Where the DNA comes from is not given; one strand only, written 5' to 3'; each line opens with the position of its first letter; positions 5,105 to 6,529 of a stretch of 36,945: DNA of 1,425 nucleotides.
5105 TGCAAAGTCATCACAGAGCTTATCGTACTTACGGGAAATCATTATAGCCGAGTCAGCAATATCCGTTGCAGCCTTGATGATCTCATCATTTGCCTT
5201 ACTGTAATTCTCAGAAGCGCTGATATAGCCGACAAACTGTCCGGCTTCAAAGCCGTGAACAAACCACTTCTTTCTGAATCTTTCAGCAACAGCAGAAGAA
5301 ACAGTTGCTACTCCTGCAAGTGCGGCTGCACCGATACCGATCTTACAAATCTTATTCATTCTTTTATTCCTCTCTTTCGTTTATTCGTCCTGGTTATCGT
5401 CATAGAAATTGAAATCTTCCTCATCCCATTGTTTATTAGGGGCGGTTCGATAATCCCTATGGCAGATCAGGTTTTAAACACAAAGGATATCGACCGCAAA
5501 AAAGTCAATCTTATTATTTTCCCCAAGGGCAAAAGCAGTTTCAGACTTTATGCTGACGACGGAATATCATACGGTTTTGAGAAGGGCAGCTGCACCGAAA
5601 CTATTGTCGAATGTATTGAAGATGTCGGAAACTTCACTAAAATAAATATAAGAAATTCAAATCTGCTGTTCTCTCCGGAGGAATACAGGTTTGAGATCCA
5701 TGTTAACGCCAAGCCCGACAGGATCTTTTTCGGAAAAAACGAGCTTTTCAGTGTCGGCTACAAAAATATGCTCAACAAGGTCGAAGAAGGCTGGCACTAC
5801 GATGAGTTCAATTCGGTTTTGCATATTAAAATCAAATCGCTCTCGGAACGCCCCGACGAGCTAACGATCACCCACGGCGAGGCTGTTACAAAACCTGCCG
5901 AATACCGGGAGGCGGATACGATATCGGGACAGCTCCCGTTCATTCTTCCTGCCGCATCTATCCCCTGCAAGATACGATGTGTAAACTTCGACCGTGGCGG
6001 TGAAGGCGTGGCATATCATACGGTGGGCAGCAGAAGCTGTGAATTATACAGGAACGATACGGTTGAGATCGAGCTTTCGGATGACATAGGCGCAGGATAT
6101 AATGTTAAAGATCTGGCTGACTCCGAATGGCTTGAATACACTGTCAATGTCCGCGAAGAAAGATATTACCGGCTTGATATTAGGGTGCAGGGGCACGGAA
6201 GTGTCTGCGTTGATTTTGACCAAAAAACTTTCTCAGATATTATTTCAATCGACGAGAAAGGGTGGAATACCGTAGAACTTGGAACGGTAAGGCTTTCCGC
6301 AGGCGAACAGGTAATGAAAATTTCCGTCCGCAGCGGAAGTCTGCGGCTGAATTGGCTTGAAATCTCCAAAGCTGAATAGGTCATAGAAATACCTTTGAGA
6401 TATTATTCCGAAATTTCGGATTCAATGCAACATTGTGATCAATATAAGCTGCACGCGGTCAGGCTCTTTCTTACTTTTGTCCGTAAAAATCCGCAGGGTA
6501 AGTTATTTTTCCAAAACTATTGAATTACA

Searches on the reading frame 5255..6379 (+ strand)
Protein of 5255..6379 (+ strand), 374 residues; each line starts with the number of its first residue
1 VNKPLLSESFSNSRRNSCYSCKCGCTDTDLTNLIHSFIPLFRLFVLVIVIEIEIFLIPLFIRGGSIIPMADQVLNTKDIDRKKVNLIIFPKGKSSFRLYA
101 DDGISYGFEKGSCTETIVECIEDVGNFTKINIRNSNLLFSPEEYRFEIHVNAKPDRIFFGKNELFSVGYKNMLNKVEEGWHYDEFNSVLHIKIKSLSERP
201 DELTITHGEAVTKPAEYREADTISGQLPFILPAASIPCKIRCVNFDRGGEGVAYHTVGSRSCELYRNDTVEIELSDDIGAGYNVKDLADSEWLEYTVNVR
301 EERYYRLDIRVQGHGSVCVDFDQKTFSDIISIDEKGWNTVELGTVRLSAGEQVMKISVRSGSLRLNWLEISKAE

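Call 97: search_protein_families(library=pfam, proteins=[window:5255-6379:+], max_evalue=0.001)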
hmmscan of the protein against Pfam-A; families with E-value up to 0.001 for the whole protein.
window:5255-6379:+ (374 aa): 3 families
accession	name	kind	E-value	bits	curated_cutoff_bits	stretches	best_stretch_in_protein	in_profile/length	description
PF17137.9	DUF5110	-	3.8e-08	33.7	27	1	85-149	3-69/71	Domain of unknown function (DUF5110)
PF18099.7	CBM_35_2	-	9.1e-07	29.4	23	1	266-369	1-111/112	Carbohydrate binding module (family 35)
PF03422.21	CBM_6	-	0.00032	21.4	28.9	1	268-372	9-125/125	Carbohydrate binding module (family 6)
